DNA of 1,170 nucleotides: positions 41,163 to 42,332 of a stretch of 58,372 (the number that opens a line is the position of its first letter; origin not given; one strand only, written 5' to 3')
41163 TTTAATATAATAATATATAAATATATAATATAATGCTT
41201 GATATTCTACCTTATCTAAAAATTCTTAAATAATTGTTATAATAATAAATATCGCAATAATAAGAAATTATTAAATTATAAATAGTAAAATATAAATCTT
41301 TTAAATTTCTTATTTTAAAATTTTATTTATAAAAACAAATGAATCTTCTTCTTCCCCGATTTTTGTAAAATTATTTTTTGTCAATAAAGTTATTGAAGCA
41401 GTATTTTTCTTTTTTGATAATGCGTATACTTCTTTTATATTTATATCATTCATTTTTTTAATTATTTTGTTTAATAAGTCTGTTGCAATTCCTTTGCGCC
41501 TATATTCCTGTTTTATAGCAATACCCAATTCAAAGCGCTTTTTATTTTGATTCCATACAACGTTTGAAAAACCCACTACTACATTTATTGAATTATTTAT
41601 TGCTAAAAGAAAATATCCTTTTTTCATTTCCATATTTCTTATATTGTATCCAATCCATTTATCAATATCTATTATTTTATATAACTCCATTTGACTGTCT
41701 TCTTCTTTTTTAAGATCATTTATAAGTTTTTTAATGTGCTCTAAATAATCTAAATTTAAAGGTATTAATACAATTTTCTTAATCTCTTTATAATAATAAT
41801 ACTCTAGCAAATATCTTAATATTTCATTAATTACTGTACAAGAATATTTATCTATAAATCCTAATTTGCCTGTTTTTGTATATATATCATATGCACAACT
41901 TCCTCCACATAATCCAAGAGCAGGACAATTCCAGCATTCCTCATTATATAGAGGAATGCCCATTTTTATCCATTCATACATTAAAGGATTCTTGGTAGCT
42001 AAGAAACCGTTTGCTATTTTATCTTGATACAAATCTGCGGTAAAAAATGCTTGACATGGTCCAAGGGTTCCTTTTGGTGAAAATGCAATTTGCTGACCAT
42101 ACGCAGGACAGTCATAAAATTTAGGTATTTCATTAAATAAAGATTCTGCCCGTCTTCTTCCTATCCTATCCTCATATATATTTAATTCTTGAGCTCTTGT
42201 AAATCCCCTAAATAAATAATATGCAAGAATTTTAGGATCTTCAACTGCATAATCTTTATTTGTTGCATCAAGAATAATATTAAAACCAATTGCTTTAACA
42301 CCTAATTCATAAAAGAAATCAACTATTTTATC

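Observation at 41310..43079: Radical SAM-SPASM enzyme fused to a GNAT acetyltransferase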

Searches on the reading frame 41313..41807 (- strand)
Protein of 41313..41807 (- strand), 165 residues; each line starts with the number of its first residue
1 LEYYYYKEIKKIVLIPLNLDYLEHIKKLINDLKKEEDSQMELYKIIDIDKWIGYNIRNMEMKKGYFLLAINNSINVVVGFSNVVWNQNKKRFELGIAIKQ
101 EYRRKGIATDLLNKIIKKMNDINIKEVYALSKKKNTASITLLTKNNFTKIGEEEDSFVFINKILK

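Call 26: find_homologous_proteins(query=window:41313-41807:-, max_evalue=0.001)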
Query window:41313-41807:- (165 aa): 2 proteins with E <= 0.001 among 254 candidates.
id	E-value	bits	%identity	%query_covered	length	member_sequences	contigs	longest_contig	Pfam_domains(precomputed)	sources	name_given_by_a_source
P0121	9.9e-66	238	72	96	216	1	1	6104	PF13302.14,PF13508.14,PF00583.32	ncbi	ncbi:MAG: GNAT family N-acetyltransferase [Candidatus Micrarchaeia archaeon]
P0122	1.4e-5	43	28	74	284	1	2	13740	PF13673.14,PF13420.14,PF13302.14,PF13508.14,PF08445.17,PF13527.14,PF00583.32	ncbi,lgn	-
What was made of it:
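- Tried and rejected: It found only two proteins and missed known members (call 26).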

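Call 28: find_encoding_contigs(protein=P0121, flank=6000, max_places=3)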
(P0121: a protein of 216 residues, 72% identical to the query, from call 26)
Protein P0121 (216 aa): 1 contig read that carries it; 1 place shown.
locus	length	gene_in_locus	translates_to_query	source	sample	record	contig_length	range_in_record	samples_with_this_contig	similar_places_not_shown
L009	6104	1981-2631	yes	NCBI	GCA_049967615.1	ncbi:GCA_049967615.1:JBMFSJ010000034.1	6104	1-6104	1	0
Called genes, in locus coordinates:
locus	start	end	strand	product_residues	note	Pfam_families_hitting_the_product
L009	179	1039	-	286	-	-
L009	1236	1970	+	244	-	PF04055:Radical_SAM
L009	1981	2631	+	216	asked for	PF13302:Acetyltransf_3, PF00583:Acetyltransf_1, PF13508:Acetyltransf_7 (weak)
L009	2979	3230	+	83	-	PF05239:PRC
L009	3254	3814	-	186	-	PF05175:MTS, PF06325:PrmA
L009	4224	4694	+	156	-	-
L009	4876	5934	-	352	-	PF00291:PALP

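Call 35: search_protein_representatives(protein=window:41313-41807:-)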
Query: 165 residues. Proteins with E-value up to 0.001 (for the whole library): 166; up to 1e-10: 7; up to 1e-30: 1. The best 150 are listed.
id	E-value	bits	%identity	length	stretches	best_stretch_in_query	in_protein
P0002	1.0e-30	122.9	44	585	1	1-159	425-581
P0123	3.0e-20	88.9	38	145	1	17-159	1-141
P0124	1.6e-14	70.4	41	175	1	7-143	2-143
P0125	2.8e-12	63.0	31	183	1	2-158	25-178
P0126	4.2e-12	62.5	36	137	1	2-110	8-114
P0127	1.1e-11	61.2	30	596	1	2-159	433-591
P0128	8.4e-11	58.2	37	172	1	18-160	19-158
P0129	1.1e-10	57.9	41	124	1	60-161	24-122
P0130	9.2e-10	54.9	35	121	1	56-161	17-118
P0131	1.6e-08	50.9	32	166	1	6-149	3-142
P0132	2.3e-08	50.3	28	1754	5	74-149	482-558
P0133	2.3e-07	47.1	31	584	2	22-162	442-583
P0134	2.8e-07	46.8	31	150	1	24-162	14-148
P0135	3.9e-07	46.3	35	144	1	38-148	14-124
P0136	6.2e-07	45.7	30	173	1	58-157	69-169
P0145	9.0e-06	41.9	35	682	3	63-135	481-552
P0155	1.9e-05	40.9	24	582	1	4-159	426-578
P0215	3.3e-04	36.8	29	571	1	1-159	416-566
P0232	4.8e-04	36.3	40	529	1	95-157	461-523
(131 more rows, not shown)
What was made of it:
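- Tried and rejected: The exhaustive phmmer search was more informative (call 35).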

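Call 36: search_protein_families(library=pfam, proteins=[P0127, P0133, P0155, P0215, P0232, P0145, P0125, P0124, P0123, P0128], max_evalue=0.0001)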
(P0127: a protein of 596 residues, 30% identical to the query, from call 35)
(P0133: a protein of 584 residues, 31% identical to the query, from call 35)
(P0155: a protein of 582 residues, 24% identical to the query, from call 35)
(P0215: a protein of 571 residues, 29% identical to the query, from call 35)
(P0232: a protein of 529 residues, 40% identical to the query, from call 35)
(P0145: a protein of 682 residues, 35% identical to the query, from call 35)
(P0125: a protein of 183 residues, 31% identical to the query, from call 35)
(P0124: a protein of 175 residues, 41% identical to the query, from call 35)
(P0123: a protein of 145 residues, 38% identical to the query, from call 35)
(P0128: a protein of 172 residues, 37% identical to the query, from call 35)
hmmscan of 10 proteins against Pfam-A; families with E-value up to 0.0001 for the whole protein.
P0127 (596 aa): 6 families
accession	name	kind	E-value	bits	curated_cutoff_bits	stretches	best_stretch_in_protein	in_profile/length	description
PF04055.27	Radical_SAM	-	8e-25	88.4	29.5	1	95-249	1-150/166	Radical SAM superfamily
PF00583.31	Acetyltransf_1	-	4.2e-13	50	20.7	1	498-575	33-112/116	Acetyltransferase (GNAT) family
PF13508.13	Acetyltransf_7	-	7.8e-11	42.6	27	1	498-580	3-83/84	Acetyltransferase (GNAT) domain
PF13353.11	Fer4_12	-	1.5e-10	42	22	1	97-207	11-118/137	4Fe-4S single cluster domain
PF13302.13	Acetyltransf_3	-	1.8e-08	35.6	25.4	1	499-573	55-131/138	Acetyltransferase (GNAT) domain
PF13673.13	Acetyltransf_10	-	4.3e-06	27.2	23.6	1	500-587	33-115/128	Acetyltransferase (GNAT) domain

P0133 (584 aa): 8 families
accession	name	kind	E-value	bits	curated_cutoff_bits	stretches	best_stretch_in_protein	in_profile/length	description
PF04055.27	Radical_SAM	-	2.5e-21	77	29.5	1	93-256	1-165/166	Radical SAM superfamily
PF00583.31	Acetyltransf_1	-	1.1e-16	61.6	20.7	1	481-568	25-116/116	Acetyltransferase (GNAT) family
PF13302.13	Acetyltransf_3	-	1.6e-13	52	25.4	1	442-569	9-138/138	Acetyltransferase (GNAT) domain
PF13508.13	Acetyltransf_7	-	4e-11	43.6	27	1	487-569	4-83/84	Acetyltransferase (GNAT) domain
PF13420.13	Acetyltransf_4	-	1.9e-10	41.4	24.3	1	442-576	9-142/155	Acetyltransferase (GNAT) domain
PF08445.16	FR47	-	2.6e-09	37.4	22.1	1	516-571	26-80/86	FR47-like protein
PF13673.13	Acetyltransf_10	-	4.4e-08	33.6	23.6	1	467-575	10-114/128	Acetyltransferase (GNAT) domain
PF13353.11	Fer4_12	-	1.2e-05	26.1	22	1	95-191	11-104/137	4Fe-4S single cluster domain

P0155 (582 aa): 6 families
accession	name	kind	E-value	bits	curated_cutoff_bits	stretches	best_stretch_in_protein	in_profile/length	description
PF04055.27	Radical_SAM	-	6.1e-26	92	29.5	1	89-235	1-144/166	Radical SAM superfamily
PF00583.31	Acetyltransf_1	-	7.7e-17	62.1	20.7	1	483-566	26-116/116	Acetyltransferase (GNAT) family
PF13508.13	Acetyltransf_7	-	2.7e-15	56.9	27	1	486-567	2-83/84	Acetyltransferase (GNAT) domain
PF13673.13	Acetyltransf_10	-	3.3e-10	40.5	23.6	1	486-574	30-115/128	Acetyltransferase (GNAT) domain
PF13302.13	Acetyltransf_3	-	2.8e-09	38.2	25.4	1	481-566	47-137/138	Acetyltransferase (GNAT) domain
PF13353.11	Fer4_12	-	9.1e-08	32.9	22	1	90-178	10-100/137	4Fe-4S single cluster domain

P0215 (571 aa): 8 families
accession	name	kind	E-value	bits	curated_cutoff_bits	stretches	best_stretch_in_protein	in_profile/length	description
PF04055.27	Radical_SAM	-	3.7e-25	89.4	29.5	1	87-251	1-165/166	Radical SAM superfamily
PF00583.31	Acetyltransf_1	-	1.9e-16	60.8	20.7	1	453-554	11-116/116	Acetyltransferase (GNAT) family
PF13508.13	Acetyltransf_7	-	2.4e-12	47.5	27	1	475-555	3-83/84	Acetyltransferase (GNAT) domain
PF13302.13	Acetyltransf_3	-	1.1e-11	46.1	25.4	1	433-555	8-138/138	Acetyltransferase (GNAT) domain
PF13353.11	Fer4_12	-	9.8e-10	39.3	22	1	93-205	15-127/137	4Fe-4S single cluster domain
PF13673.13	Acetyltransf_10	-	2.4e-09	37.7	23.6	1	473-560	29-113/128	Acetyltransferase (GNAT) domain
PF08445.16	FR47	-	2e-07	31.3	22.1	1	504-559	27-81/86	FR47-like protein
PF12746.13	GNAT_acetyltran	-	9e-07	29.2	26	1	473-559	157-239/243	GNAT acetyltransferase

P0232 (529 aa): 6 families
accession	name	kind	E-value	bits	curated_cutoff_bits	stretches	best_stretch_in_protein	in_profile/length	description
PF00583.31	Acetyltransf_1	-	3e-15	57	20.7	1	423-513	27-116/116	Acetyltransferase (GNAT) family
PF13508.13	Acetyltransf_7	-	1.2e-09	38.9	27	1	429-514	3-83/84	Acetyltransferase (GNAT) domain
PF13673.13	Acetyltransf_10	-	5.4e-09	36.5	23.6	1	421-519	22-113/128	Acetyltransferase (GNAT) domain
PF08445.16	FR47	-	1.1e-08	35.4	22.1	1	452-519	17-83/86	FR47-like protein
PF13420.13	Acetyltransf_4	-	1.6e-05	25.4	24.3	1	462-525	82-146/155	Acetyltransferase (GNAT) domain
PF13302.13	Acetyltransf_3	-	5.3e-05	24.4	25.4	0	414-513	39-137/138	Acetyltransferase (GNAT) domain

P0145 (682 aa): 7 families
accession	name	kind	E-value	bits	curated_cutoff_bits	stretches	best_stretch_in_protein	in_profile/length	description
PF00583.31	Acetyltransf_1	-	2.5e-37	128.1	20.7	3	29-107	28-111/116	Acetyltransferase (GNAT) family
PF13508.13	Acetyltransf_7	-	8.9e-28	96.9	27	3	485-546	6-67/84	Acetyltransferase (GNAT) domain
PF13673.13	Acetyltransf_10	-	3.5e-25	88.9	23.6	2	349-419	41-110/128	Acetyltransferase (GNAT) domain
PF13527.13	Acetyltransf_9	-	1e-09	38.9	25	0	61-108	73-120/127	Acetyltransferase (GNAT) domain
PF18014.7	Acetyltransf_18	-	2.4e-09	37.4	22.7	0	153-203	1-49/124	Acetyltransferase (GNAT) domain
PF14542.12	Acetyltransf_CG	-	8.6e-08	32.7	30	0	68-95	32-59/80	GCN5-related N-acetyl-transferase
PF08445.16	FR47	-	1.6e-07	31.6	22.1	0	359-401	17-59/86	FR47-like protein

P0125 (183 aa): 6 families
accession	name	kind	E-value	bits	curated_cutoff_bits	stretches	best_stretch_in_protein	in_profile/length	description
PF00583.31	Acetyltransf_1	-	1.5e-18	67.5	20.7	1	86-167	31-116/116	Acetyltransferase (GNAT) family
PF13508.13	Acetyltransf_7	-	3.8e-14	53.2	27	1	87-169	2-84/84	Acetyltransferase (GNAT) domain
PF13673.13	Acetyltransf_10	-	4.4e-10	40.1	23.6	1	87-173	30-113/128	Acetyltransferase (GNAT) domain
PF13302.13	Acetyltransf_3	-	1.1e-09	39.5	25.4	1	85-168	50-138/138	Acetyltransferase (GNAT) domain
PF13420.13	Acetyltransf_4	-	1.3e-08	35.5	24.3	1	86-173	48-140/155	Acetyltransferase (GNAT) domain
PF08445.16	FR47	-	2.1e-06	28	22.1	1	116-175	27-85/86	FR47-like protein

P0124 (175 aa): 4 families
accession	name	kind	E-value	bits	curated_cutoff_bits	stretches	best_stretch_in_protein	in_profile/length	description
PF00583.31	Acetyltransf_1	-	1e-14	55.2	20.7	1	56-146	31-115/116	Acetyltransferase (GNAT) family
PF13302.13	Acetyltransf_3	-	1.2e-11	45.9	25.4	1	39-148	35-138/138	Acetyltransferase (GNAT) domain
PF13508.13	Acetyltransf_7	-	1.7e-08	35.1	27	1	59-146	5-81/84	Acetyltransferase (GNAT) domain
PF13673.13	Acetyltransf_10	-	4.3e-06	27.2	23.6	1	87-150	53-110/128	Acetyltransferase (GNAT) domain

P0123 (145 aa): 3 families
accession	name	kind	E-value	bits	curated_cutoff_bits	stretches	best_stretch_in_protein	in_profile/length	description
PF00583.31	Acetyltransf_1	-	1e-09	39.1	20.7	1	58-127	41-114/116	Acetyltransferase (GNAT) family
PF13302.13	Acetyltransf_3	-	3.9e-07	31.3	25.4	1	29-129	34-137/138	Acetyltransferase (GNAT) domain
PF13508.13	Acetyltransf_7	-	4.5e-06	27.4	27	1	59-109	12-65/84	Acetyltransferase (GNAT) domain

P0128 (172 aa): 4 families
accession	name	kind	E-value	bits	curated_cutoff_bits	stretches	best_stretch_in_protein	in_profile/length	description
PF13302.13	Acetyltransf_3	-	3.6e-22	80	25.4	1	14-146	4-137/138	Acetyltransferase (GNAT) domain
PF00583.31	Acetyltransf_1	-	4.3e-14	53.2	20.7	1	42-144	11-114/116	Acetyltransferase (GNAT) family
PF13420.13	Acetyltransf_4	-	4.4e-05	24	24.3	1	19-154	6-142/155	Acetyltransferase (GNAT) domain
PF13508.13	Acetyltransf_7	-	7.6e-05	23.5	27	0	65-146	5-82/84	Acetyltransferase (GNAT) domain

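Call 56: search_protein_families(library=ncbifam, proteins=[window:41313-41807:-], max_evalue=0.01)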
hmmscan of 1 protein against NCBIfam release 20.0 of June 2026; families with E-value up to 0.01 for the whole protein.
window:41313-41807:- (165 aa): 13 families
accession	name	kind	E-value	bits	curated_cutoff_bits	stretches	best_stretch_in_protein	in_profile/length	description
TIGR01575.1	rimI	equivalog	2.4e-08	34.2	86.4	1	58-152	26-117/132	ribosomal protein S18-alanine N-acetyltransferase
NF040503.1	resist_ArsN1a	equivalog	1.1e-05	25.2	170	1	60-152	42-138/159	arsinothricin resistance N-acetyltransferase ArsN1 family A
NF033083.0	AAC_3_I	equivalog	1.3e-05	25.5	200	1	68-157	51-139/145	AAC(3)-I family aminoglycoside N-acetyltransferase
NF007025.1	PRK09491.1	equivalog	7.1e-05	22.8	173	1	94-150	66-122/145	ribosomal protein S18-alanine N-acetyltransferase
NF040504.1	resist_ArsN1b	equivalog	0.00012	21.9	210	1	92-152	78-138/159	arsinothricin resistance N-acetyltransferase ArsN1 family B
NF005840.0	PRK07757.1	equivalog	0.00034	20.6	154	1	94-134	70-110/153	N-acetyltransferase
NF008072.0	PRK10809.1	equivalog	0.00048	19.9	190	1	70-156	84-170/194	ribosomal protein S5-alanine N-acetyltransferase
TIGR03827.1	GNAT_ablB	equivalog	0.0012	18.3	205.1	1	57-132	152-225/266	putative beta-lysine N-acetyltransferase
NF053587.1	SpmdActasePaiA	equivalog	0.0014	18.4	250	1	96-152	96-152/172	spermidine/spermine N(1)-acetyltransferase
TIGR02406.1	ectoine_EctA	equivalog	0.0023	18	120.6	1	86-145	62-121/157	diaminobutyrate acetyltransferase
NF043067.1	AAC_6p_group_E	equivalog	0.0023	17.8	140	1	92-148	72-128/140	aminoglycoside 6'-N-acetyltransferase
NF040501.1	resist_ArsN2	equivalog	0.0035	16.9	125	1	95-131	53-89/133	arsenic resistance N-acetyltransferase ArsN2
NF011709.0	PRK15130.1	equivalog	0.0055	16.5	218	1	83-161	75-153/186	spermidine N1-acetyltransferase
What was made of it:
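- On RimI / Ard1 N-alpha-acetyltransferases: 34.2 bits (call 56).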

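Call 59: find_encoding_contigs(protein=P0215, flank=5000, max_places=2)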
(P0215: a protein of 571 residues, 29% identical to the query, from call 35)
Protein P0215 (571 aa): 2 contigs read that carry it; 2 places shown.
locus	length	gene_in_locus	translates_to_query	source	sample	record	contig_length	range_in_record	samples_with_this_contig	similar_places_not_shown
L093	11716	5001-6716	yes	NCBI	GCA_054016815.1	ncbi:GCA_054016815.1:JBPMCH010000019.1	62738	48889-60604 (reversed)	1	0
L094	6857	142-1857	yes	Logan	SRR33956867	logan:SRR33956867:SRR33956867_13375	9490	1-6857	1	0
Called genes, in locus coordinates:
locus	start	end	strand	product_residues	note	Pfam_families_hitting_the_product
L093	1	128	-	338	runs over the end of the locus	PF02938:GAD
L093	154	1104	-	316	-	PF00814:TsaD, PF22521:HypF_C_2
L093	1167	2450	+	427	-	PF03600:CitMHS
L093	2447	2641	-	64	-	PF21965:SAMP2 (weak), PF02597:ThiS (weak)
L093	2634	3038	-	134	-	PF11969:DcpS_C, PF01230:HIT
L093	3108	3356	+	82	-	PF02697:VAPB_antitox (weak)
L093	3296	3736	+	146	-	PF01850:PIN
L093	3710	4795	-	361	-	PF13353:Fer4_12 (weak), PF04055:Radical_SAM, PF13240:Zn_Ribbon_1 (faint)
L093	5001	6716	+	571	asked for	PF04055:Radical_SAM, PF13353:Fer4_12, PF13302:Acetyltransf_3, PF00583:Acetyltransf_1, PF12746:GNAT_acetyltran (weak), PF13673:Acetyltransf_10, PF13508:Acetyltransf_7, PF08445:FR47 (weak)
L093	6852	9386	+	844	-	PF02359:CDC48_N, PF02933:CDC48_2, PF05496:RuvB_N, PF00004:AAA, PF13191:AAA_16 (weak), PF17862:AAA_lid_3, PF00004:AAA, PF17862:AAA_lid_3, +21 more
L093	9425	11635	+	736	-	-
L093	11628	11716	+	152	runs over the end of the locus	PF22355:tRNA_int_end_N3, PF01974:tRNA_int_endo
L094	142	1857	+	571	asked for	PF04055:Radical_SAM, PF13353:Fer4_12, PF13302:Acetyltransf_3, PF00583:Acetyltransf_1, PF12746:GNAT_acetyltran (weak), PF13673:Acetyltransf_10, PF13508:Acetyltransf_7, PF08445:FR47 (weak)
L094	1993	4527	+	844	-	PF02359:CDC48_N, PF02933:CDC48_2, PF05496:RuvB_N, PF00004:AAA, PF13191:AAA_16 (weak), PF17862:AAA_lid_3, PF00004:AAA, PF17862:AAA_lid_3, +21 more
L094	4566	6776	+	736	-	-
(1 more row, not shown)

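Call 74: find_related_loci(query=A6, collection=metagenome_contigs, flank=8000)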
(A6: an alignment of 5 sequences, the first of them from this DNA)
Query A6 (157 aa) in metagenome_contigs; peptide patterns used: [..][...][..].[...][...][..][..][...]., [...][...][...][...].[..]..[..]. (x = any residue, [..] = any of these).
600 stretches matched a pattern (row limit reached: there are more); 2 encode a relative of the query (tblastn E <= 1e-3); 2 distinct loci.
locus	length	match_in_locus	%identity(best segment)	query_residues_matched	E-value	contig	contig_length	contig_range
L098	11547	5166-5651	37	1-157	5e-25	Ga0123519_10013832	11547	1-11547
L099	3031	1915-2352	37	1-148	6e-22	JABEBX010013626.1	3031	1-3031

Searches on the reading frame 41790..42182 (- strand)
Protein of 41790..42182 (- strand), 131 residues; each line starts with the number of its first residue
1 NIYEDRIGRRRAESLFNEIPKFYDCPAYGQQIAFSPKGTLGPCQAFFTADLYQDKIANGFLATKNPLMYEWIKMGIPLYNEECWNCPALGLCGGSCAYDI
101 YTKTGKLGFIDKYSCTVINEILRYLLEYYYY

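Call 78: search_protein_families(library=ncbifam, proteins=[window:41790-42182:-], max_evalue=1)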
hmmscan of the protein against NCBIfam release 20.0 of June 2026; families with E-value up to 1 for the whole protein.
window:41790-42182:- (131 aa): 13 families
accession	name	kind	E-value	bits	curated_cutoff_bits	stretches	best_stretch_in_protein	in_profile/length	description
TIGR04136.1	rSAM_FibroRumin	equivalog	1.9e-15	56.7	400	1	2-116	323-440/458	FibroRumin system radical SAM peptide maturase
TIGR04085.1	rSAM_more_4Fe4S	domain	5.4e-11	42.8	27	1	25-115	1-93/93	SPASM domain-containing protein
TIGR04064.1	rSAM_nif11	equivalog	8.3e-06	24.8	518.7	1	14-117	323-421/459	nif11-like peptide radical SAM maturase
TIGR03974.1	rSAM_six_Cys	equivalog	1.7e-05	23.9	425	1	25-118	347-438/451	thioether cross-link-forming SCIFF peptide maturase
TIGR03906.1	quino_hemo_SAM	equivalog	4e-05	22.4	453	1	21-129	341-447/467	quinohemoprotein amine dehydrogenase maturation protein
NF047865.1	rSAM_PapB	equivalog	0.00031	20.1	340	1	20-106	242-326/330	PapB family radical SAM/SPASM ranthipeptide maturase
NF038107.1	rSAM_NF038107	equivalog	0.00079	18.3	600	1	58-106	363-410/444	Cys-every-fifth radical SAM/SPASM peptide maturase CefB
NF040492.1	not_ScfB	exception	0.0014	17.6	855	1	24-116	345-435/450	ScfB-related radical SAM/SPASM orphan maturase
TIGR04463.1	rSAM_vs_C_rich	equivalog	0.0026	16.6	525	1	69-104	368-402/438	TIGR04463 family radical SAM/SPASM RiPP maturase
TIGR04280.1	geopep_mat_rSAM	hypoth_equivalog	0.017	14.1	400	1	79-111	375-407/428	geopeptide radical SAM maturase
TIGR04163.1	rSAM_cobopep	equivalog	0.018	13.8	375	1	32-126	321-416/428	peptide-modifying radical SAM enzyme CbpB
TIGR04084.1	rSAM_AF0577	subfamily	0.04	12.9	225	1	76-127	265-315/347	TIGR04084 family radical SAM/SPASM domain-containing protein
NF012164.0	AlbA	equivalog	0.042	12.3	850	1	24-96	337-412/442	subtilosin maturase AlbA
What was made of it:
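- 41838..42110 (-): SPASM auxiliary-cluster domain, residues 324-414, with seven invariant Cys. TIGR04085 scores 42.8 bits against a cutoff of 27 and covers model positions 1-93 of 93 (call 78).
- On SPASM subfamily of radical SAM enzymes: TIGR04085 scores 42.8 bits against a cutoff of 27 and covers the full model (call 78).
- On Elp3: A SPASM domain is present (call 78).
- Checked: TIGR04085 (SPASM) matches end to end at 42.8 bits against a cutoff of 27 (call 78).
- Tried and rejected: SPASM was rescued by TIGR04085 (call 78).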
